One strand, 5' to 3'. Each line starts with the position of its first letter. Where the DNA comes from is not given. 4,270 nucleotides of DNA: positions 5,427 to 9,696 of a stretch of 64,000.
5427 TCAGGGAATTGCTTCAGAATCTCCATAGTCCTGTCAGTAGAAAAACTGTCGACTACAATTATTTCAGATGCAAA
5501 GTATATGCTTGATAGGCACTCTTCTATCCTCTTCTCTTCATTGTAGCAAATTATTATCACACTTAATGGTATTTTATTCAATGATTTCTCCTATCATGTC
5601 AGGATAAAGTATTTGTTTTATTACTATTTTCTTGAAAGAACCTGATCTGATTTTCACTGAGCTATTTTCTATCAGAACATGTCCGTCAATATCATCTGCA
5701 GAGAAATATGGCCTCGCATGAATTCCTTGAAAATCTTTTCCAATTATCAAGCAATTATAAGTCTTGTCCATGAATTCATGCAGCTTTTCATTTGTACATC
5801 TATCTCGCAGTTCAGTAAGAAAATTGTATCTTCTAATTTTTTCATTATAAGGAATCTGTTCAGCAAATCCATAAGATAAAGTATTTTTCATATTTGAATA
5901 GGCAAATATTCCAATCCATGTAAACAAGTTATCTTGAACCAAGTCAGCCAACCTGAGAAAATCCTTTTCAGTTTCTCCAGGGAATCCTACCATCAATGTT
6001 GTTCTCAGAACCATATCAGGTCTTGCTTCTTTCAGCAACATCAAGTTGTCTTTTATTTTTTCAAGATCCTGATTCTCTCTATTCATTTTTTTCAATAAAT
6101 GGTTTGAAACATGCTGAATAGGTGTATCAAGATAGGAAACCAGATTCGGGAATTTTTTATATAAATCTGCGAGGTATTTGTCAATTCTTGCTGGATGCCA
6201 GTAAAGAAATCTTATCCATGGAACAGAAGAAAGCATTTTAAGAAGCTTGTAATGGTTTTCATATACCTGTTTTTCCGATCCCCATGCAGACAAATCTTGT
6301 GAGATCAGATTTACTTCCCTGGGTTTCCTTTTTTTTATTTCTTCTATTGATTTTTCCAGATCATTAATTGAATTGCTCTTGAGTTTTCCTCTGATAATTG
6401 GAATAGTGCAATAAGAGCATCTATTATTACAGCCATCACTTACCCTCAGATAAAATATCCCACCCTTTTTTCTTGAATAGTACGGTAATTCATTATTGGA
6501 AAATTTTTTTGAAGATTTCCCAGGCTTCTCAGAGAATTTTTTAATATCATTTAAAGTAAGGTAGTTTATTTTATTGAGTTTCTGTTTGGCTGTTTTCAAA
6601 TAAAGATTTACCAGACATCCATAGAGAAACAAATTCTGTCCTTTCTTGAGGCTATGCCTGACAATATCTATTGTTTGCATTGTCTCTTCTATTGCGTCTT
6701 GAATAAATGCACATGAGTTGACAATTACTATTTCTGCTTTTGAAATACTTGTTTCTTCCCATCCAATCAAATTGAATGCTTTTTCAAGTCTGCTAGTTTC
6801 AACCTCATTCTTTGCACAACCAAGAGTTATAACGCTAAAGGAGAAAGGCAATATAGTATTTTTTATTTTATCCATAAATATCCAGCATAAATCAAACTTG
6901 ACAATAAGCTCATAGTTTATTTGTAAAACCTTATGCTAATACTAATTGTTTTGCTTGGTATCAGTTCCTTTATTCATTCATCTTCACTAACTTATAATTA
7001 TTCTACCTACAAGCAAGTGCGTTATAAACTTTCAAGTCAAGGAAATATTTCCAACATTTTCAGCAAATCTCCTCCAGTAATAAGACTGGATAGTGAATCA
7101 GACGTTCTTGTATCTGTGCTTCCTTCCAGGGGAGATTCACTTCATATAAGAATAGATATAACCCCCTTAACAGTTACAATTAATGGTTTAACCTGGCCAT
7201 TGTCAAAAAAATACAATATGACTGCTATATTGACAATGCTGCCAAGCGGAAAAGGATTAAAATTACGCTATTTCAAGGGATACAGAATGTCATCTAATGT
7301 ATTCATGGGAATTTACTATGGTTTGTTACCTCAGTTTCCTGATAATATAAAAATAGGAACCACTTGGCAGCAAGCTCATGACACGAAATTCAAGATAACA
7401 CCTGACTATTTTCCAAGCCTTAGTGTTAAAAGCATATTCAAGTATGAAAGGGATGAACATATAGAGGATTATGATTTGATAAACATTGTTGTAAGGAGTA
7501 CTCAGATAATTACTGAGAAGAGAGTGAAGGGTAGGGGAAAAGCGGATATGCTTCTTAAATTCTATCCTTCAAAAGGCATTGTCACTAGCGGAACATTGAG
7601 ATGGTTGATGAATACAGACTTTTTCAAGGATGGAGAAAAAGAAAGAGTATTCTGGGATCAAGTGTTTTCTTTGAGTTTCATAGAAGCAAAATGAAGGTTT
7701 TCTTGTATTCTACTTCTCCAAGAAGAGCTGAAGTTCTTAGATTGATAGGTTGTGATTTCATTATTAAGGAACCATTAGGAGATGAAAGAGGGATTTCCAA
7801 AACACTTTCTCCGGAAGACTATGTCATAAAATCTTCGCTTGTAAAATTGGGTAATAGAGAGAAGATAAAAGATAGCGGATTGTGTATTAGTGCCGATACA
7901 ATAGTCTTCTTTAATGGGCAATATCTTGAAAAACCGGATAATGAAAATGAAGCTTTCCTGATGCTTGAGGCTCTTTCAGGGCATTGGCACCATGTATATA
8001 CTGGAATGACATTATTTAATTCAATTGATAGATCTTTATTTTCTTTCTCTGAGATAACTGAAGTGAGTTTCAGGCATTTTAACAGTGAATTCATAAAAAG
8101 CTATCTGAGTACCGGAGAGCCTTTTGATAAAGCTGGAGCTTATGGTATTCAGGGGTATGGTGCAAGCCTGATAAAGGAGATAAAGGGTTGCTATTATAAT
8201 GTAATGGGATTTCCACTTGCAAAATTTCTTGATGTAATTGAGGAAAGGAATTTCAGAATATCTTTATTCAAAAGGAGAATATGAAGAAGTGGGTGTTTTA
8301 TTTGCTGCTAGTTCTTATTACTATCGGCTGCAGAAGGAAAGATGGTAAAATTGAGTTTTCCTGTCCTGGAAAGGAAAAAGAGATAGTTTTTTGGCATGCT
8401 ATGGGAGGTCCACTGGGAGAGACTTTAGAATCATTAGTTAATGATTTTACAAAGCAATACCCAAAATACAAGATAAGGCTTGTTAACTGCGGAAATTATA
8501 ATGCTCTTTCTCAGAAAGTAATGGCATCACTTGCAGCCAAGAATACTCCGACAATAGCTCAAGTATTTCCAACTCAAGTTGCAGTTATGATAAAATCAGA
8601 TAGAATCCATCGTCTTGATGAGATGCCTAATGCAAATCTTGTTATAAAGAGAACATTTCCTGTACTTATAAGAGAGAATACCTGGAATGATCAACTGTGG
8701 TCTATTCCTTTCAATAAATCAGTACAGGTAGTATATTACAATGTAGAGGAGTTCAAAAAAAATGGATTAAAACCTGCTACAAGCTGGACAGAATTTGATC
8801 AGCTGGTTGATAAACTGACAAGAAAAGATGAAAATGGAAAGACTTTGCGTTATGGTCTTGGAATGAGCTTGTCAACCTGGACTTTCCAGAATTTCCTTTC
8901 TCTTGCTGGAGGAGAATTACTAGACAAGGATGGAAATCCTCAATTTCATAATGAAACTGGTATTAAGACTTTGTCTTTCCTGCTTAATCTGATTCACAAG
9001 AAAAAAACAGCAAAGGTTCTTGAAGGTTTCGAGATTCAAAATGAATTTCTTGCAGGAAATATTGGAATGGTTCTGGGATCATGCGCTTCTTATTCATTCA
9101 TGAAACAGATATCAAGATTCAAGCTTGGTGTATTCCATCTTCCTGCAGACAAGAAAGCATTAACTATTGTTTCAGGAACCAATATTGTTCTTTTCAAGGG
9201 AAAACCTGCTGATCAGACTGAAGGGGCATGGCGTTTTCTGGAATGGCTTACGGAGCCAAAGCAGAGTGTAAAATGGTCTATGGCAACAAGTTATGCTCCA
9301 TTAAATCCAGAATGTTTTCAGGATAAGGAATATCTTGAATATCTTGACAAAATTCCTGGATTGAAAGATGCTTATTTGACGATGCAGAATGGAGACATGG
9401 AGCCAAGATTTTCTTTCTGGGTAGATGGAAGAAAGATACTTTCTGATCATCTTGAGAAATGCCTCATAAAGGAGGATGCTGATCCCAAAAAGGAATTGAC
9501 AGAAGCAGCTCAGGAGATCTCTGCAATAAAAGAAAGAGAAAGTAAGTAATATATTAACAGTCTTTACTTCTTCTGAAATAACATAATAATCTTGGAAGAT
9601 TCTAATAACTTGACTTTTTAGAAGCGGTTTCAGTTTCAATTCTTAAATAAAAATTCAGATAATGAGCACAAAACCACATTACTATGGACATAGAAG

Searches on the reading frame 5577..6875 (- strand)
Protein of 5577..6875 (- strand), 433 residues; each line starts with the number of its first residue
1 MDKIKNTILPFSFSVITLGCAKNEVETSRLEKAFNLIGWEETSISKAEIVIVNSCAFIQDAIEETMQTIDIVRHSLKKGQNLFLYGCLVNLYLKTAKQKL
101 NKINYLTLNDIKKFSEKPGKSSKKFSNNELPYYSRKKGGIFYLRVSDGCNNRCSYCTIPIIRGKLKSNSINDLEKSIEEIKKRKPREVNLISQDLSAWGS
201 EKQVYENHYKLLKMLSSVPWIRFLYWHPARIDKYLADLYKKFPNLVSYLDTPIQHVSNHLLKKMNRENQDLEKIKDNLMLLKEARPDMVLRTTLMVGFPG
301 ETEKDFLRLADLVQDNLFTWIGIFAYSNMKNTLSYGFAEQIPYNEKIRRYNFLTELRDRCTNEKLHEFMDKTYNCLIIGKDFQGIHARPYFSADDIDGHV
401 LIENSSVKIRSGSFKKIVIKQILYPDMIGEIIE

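Call 40: search_protein_families(library=ncbifam, proteins=[window:5577-6875:-], max_evalue=1e-10)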
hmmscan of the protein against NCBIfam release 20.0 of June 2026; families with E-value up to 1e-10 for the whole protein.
window:5577-6875:- (433 aa): 9 families
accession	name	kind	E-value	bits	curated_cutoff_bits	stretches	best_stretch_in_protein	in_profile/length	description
TIGR01125.1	TIGR01125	equivalog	1.1e-86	291.6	356.95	1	14-429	3-432/432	30S ribosomal protein S12 methylthiotransferase RimO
TIGR00089.1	TIGR00089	subfamily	5.9e-86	288.9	251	1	13-429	2-429/429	MiaB/RimO family radical SAM methylthiotransferase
TIGR01574.1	miaB-methiolase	equivalog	1.4e-55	189.1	355.3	1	15-381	4-390/437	tRNA (N6-isopentenyl adenosine(37)-C2)-methylthiotransferase MiaB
TIGR01579.1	MiaB-like-C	equivalog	2.2e-53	182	357.05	1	16-384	2-386/416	tRNA (N(6)-L-threonylcarbamoyladenosine(37)-C(2))-methylthiotransferase MtaB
NF010916.0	PRK14336.1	equivalog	1.5e-47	162.3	606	1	13-381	4-369/418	tRNA (N6-isopentenyl adenosine(37)-C2)-methylthiotransferase MiaB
TIGR01578.1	MiaB-like-B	hypoth_equivalog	2.5e-40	138.5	314.7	1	16-432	5-421/421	tRNA (N(6)-L-threonylcarbamoyladenosine(37)-C(2))-methylthiotransferase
TIGR04013.1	B12_SAM_MJ_1487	hypoth_equivalog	1.5e-11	43.8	251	1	122-312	133-329/382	TIGR04013 family B12-binding domain/radical SAM domain-containing protein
TIGR04479.1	bcpD_PhpK_rSAM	subfamily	3e-11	42.4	600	1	97-313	194-406/504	PhpK family radical SAM P-methyltransferase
TIGR04014.1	B12_SAM_MJ_0865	equivalog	8.5e-11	41.3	360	0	138-316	158-336/434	methyl-coenzyme M reductase glutamine C-methyltransferase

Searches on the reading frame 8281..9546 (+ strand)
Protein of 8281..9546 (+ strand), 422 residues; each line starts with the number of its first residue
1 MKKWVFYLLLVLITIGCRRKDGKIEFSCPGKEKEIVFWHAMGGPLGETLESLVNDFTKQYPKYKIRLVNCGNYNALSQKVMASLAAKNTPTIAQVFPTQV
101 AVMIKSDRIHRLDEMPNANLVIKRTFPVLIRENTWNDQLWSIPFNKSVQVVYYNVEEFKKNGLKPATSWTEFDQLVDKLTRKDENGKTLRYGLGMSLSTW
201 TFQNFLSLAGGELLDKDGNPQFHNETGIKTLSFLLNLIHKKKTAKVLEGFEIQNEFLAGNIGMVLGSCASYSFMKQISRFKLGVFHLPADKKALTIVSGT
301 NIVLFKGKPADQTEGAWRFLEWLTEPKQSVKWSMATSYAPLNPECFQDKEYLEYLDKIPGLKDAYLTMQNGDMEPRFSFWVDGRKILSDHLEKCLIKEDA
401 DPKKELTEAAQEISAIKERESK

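Call 40: search_protein_families(library=ncbifam, proteins=[window:8281-9546:+], max_evalue=1e-10)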
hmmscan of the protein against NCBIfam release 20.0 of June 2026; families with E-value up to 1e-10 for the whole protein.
window:8281-9546:+ (422 aa): 1 family
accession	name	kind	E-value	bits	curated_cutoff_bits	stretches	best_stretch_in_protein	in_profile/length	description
NF008211.0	PRK10974.1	equivalog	1.1e-37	129.6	411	1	34-372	28-382/439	sn-glycerol-3-phosphate ABC transporter substrate-binding protein UgpB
